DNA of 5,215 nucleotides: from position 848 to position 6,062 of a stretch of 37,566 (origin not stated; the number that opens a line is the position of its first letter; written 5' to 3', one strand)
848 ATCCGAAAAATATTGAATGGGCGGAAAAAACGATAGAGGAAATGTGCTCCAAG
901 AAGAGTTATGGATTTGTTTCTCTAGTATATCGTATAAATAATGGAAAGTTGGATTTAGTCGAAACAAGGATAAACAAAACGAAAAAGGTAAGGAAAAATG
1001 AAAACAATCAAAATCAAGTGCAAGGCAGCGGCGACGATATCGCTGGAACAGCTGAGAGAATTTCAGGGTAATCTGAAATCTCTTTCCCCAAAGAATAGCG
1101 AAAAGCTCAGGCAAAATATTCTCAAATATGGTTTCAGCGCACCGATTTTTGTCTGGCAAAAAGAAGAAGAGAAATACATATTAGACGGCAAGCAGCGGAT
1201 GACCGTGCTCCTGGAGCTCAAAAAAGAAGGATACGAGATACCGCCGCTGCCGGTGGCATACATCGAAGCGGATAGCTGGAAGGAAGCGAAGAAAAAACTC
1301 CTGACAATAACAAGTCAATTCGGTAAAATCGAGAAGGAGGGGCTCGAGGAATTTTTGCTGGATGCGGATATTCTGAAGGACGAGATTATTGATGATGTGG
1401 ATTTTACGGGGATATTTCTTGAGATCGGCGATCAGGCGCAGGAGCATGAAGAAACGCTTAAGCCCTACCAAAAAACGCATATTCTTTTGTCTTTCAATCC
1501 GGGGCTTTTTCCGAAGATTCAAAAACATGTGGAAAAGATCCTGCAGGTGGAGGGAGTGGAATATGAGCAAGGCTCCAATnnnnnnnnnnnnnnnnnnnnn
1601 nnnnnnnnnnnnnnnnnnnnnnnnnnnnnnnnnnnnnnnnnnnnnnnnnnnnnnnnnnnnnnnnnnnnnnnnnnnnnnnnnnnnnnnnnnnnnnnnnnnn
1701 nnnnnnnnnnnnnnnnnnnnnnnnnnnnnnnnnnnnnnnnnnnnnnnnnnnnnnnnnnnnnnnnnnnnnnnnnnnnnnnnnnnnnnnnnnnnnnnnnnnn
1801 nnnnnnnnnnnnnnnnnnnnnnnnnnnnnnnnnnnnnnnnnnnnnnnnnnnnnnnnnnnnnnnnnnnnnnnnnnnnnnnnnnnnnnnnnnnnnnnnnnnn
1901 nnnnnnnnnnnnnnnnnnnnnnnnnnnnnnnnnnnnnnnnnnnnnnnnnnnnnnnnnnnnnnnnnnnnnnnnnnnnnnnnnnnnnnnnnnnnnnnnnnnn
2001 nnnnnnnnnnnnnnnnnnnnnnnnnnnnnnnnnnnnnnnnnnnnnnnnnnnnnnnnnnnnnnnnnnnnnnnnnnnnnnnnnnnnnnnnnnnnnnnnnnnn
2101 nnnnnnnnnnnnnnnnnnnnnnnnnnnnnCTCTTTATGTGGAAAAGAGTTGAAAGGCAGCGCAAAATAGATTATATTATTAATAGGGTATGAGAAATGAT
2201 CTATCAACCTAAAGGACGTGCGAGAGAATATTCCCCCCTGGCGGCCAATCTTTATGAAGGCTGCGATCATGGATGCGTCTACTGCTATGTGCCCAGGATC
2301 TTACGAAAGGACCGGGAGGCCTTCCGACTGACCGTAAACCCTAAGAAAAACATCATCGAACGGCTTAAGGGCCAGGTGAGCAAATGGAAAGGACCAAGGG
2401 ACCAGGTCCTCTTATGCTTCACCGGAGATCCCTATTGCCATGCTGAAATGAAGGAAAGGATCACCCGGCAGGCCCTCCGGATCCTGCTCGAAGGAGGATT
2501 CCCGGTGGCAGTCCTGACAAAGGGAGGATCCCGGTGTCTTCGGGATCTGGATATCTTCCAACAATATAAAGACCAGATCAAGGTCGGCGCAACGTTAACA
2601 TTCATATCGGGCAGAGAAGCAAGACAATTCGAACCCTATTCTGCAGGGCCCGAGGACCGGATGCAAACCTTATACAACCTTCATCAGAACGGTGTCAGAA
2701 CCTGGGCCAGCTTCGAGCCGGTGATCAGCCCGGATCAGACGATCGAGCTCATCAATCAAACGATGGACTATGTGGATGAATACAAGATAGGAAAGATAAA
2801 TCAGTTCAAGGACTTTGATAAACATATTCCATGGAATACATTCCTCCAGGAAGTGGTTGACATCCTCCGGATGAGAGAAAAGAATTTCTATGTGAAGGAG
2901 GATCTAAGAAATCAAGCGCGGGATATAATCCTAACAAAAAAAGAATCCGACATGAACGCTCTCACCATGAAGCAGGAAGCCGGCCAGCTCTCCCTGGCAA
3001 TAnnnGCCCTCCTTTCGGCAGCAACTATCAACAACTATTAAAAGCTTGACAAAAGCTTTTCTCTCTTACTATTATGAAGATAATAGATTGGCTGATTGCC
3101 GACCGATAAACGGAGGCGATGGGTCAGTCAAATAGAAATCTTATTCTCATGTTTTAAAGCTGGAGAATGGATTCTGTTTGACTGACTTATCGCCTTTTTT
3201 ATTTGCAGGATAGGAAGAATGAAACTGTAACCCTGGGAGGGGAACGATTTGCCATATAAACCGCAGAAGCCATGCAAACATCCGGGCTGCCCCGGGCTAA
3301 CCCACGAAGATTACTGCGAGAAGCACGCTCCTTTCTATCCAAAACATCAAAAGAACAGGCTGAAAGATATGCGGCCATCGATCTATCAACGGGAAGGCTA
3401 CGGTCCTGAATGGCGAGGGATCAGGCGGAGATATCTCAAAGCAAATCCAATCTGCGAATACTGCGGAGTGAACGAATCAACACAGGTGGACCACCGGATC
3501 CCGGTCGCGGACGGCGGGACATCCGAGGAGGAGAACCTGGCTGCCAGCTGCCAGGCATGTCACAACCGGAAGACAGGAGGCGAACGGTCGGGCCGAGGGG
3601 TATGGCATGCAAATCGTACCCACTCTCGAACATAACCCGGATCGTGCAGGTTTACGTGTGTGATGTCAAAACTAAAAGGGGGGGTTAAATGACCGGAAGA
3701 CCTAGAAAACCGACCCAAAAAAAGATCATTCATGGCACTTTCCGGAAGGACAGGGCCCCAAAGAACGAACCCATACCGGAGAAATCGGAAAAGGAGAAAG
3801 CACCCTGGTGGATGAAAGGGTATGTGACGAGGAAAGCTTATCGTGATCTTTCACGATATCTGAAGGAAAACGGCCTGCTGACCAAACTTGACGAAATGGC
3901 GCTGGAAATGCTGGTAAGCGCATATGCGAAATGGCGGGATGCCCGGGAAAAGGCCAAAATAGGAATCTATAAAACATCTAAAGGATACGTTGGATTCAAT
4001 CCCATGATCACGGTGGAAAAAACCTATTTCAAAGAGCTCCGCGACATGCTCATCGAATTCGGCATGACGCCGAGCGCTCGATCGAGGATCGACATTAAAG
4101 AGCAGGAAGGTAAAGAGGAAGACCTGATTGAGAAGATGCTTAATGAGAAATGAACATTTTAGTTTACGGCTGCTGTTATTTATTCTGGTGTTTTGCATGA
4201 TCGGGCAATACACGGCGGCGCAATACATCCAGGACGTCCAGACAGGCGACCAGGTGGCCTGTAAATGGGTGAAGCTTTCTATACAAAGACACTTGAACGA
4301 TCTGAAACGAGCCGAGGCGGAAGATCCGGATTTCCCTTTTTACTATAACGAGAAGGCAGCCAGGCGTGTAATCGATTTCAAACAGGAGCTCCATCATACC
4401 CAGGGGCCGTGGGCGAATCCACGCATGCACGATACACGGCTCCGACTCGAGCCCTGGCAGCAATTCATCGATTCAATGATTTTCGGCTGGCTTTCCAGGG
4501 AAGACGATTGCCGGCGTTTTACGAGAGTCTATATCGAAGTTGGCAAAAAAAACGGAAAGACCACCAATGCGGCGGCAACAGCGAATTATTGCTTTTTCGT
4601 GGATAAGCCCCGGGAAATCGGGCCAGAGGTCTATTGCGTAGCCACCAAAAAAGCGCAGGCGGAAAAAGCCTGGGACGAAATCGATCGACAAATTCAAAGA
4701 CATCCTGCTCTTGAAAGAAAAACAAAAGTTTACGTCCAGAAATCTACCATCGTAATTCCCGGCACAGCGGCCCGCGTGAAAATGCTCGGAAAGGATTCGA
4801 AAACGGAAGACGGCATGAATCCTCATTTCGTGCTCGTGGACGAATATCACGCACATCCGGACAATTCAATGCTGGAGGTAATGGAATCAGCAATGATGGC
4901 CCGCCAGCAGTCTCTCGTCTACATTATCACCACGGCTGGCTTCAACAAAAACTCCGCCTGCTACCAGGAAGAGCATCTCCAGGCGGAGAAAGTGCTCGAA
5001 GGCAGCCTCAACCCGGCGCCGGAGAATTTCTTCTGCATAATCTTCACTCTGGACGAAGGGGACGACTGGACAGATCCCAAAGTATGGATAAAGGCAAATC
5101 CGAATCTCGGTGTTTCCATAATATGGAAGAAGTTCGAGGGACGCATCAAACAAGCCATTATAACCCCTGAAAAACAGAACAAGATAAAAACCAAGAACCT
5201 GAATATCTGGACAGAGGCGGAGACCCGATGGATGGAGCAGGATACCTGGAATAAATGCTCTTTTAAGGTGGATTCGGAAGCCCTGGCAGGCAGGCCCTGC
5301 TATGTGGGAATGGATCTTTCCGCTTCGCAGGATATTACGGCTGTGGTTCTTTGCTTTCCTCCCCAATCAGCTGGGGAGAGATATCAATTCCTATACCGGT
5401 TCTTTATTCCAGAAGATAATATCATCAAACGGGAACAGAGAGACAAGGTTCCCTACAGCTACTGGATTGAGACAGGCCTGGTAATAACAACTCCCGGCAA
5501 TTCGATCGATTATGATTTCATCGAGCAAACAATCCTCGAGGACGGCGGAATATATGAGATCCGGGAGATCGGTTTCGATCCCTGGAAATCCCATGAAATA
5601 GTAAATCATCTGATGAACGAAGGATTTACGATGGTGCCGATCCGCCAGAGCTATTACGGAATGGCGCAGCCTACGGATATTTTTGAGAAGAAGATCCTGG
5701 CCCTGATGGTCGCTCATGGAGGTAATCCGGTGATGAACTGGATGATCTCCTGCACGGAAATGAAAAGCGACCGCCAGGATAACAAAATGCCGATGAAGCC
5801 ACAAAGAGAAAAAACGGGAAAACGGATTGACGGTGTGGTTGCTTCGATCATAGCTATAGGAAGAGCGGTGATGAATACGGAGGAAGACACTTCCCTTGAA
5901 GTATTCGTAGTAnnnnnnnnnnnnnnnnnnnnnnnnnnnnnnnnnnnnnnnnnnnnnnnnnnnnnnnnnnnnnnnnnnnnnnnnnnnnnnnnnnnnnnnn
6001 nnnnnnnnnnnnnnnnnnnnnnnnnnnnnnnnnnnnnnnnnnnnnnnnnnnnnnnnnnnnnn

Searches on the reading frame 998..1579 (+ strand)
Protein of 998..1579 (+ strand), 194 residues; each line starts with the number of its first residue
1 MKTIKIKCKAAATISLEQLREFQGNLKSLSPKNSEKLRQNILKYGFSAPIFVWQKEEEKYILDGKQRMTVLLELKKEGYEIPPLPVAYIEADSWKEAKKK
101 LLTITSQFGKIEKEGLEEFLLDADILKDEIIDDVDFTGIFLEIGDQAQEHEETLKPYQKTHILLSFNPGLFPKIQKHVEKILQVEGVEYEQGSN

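Call 46: search_protein_families(library=pfam, proteins=[window:998-1579:+], max_evalue=0.01)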
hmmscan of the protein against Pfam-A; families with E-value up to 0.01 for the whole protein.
window:998-1579:+ (194 aa): 1 family
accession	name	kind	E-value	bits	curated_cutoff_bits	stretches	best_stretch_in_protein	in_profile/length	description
PF03235.19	GmrSD_N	-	0.00027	21.5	33.2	1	31-134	25-121/199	GmrSD restriction endonuclease, N-terminal domain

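Call 88: search_protein_families(library=phrogs, proteins=[window:998-1579:+], max_evalue=0.001)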
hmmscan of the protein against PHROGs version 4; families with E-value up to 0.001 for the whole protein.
window:998-1579:+ (194 aa): 8 families
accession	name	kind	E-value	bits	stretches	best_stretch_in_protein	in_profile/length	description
phrog_498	-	other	5.9e-13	49.2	1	5-142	29-161/633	DNA methyltransferase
phrog_620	-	DNA, RNA and nucleotide metabolism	1.4e-07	32.8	1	13-139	11-129/217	ParB-like partition protein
phrog_9353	-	unknown function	2.2e-07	32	1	1-154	1-152/245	-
phrog_1033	-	DNA, RNA and nucleotide metabolism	3.2e-07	31.4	1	29-110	53-134/334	ParB-like partition protein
phrog_723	-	DNA, RNA and nucleotide metabolism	2.6e-06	28.4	1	12-126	14-122/223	ParB-like partition protein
phrog_2159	-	DNA, RNA and nucleotide metabolism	3.5e-06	27.6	1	17-106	67-157/365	ParB-like partition protein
phrog_940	-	DNA, RNA and nucleotide metabolism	0.0001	22.7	1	12-153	7-134/388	nuclease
phrog_17439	-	unknown function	0.00089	19.8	0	17-97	24-99/240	-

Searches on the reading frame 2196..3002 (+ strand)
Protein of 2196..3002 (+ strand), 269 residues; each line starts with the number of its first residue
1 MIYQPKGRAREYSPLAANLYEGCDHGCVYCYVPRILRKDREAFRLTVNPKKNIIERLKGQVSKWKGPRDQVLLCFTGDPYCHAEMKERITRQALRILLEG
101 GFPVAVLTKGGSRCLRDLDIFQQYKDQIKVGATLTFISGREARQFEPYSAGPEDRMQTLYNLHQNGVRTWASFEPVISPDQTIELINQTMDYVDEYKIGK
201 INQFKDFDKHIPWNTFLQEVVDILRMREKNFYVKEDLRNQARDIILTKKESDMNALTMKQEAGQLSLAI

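Call 6: search_protein_families(library=pfam, proteins=[window:2196-3002:+], max_evalue=0.01)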
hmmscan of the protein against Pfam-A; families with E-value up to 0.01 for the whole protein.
window:2196-3002:+ (269 aa): 1 family
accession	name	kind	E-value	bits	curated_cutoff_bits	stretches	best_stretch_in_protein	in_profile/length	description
PF04055.27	Radical_SAM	-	1.2e-12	48.8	29.5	1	18-192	2-165/166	Radical SAM superfamily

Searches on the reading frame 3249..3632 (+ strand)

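Call 6: search_protein_families(library=pfam, proteins=[window:3249-3632:+], max_evalue=0.01)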
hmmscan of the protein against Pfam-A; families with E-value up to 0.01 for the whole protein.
window:3249-3632:+ (128 aa): 2 families
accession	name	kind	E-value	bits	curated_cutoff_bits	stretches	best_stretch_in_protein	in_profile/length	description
PF01844.29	HNH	-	2e-13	50.7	21.4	1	69-109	1-45/47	HNH endonuclease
PF14279.12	HNH_5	-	1.2e-05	25.6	27.5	1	69-109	1-44/56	HNH endonuclease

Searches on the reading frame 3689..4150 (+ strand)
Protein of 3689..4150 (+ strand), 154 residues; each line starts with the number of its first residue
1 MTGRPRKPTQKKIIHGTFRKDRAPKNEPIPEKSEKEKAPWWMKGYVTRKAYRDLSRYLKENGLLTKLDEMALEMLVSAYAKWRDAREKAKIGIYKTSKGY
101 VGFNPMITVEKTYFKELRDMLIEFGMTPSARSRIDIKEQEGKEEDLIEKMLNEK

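Call 6: search_protein_families(library=pfam, proteins=[window:3689-4150:+], max_evalue=0.01)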
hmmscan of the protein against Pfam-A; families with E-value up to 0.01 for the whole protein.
window:3689-4150:+ (154 aa): 1 family
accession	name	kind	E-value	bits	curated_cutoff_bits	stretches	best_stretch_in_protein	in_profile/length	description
PF05119.17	Terminase_4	-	7.8e-20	71.5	24.7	1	48-140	2-97/98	Phage terminase, small subunit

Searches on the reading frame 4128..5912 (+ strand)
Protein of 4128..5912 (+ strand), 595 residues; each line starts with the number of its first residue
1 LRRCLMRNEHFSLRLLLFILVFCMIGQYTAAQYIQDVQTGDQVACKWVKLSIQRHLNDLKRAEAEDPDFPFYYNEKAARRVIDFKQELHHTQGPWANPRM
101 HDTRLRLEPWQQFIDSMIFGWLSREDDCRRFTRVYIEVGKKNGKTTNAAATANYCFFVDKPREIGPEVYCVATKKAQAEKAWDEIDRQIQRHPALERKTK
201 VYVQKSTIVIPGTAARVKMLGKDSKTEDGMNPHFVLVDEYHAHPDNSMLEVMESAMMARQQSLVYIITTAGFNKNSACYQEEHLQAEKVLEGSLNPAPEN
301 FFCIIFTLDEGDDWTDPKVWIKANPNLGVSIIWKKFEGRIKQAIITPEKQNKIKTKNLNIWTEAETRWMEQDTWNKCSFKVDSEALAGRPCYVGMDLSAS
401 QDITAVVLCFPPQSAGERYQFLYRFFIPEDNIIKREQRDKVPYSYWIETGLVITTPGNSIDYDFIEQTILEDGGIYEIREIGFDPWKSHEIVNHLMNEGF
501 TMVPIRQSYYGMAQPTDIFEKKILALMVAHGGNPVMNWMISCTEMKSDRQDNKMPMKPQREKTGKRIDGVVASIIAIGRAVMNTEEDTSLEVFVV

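Call 6: search_protein_families(library=pfam, proteins=[window:4128-5912:+], max_evalue=0.01)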
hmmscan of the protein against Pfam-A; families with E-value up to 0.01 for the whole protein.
window:4128-5912:+ (595 aa): 3 families
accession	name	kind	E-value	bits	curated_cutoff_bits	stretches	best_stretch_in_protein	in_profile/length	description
PF20441.4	TerL_nuclease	-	3.4e-48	164.7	24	1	299-582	5-284/286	Terminase large subunit, endonuclease domain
PF03354.21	TerL_ATPase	-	1.3e-36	126.4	23.7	1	109-282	1-173/178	Terminase large subunit, ATPase domain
PF03237.21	Terminase_6N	-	0.0014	18.7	22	1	139-283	5-150/215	Terminase large subunit, T4likevirus-type, N-terminal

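Call 29: search_solved_structures(query=window:4128-5912:+, max_evalue=0.01, show_alignments=2)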
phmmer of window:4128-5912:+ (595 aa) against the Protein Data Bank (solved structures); distinct sequences matched with E-value up to 0.01: 1.
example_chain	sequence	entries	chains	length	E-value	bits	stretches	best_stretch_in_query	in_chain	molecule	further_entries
6z6d_A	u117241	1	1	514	1.4e-34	122.7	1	133-582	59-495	Terminase large subunit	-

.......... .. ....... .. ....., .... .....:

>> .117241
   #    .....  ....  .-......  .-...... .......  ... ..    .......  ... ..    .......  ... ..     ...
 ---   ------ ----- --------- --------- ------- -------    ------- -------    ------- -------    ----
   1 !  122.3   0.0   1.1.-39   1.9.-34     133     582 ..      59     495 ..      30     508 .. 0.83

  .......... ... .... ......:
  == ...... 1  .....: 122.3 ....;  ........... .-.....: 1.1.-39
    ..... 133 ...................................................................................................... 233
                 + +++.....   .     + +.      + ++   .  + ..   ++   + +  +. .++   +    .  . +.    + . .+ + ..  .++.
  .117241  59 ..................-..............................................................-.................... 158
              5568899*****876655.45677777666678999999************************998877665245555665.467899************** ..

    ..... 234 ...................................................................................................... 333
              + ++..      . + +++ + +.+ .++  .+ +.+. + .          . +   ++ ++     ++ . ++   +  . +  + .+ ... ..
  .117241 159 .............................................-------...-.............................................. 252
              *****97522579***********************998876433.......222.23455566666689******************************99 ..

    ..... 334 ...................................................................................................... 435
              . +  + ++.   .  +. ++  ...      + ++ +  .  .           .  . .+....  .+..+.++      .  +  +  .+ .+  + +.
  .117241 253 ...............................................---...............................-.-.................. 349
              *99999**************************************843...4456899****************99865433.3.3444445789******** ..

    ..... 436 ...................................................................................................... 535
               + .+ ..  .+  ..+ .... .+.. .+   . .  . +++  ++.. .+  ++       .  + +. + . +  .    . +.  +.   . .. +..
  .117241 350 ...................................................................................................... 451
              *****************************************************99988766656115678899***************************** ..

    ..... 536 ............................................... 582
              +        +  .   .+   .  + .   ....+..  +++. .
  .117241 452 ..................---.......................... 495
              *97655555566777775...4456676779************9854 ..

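Call 89: search_protein_families(library=ncbifam, proteins=[window:4128-5912:+], max_evalue=0.001)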
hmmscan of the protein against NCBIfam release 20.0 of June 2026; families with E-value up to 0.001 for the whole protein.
window:4128-5912:+ (595 aa): 0 families
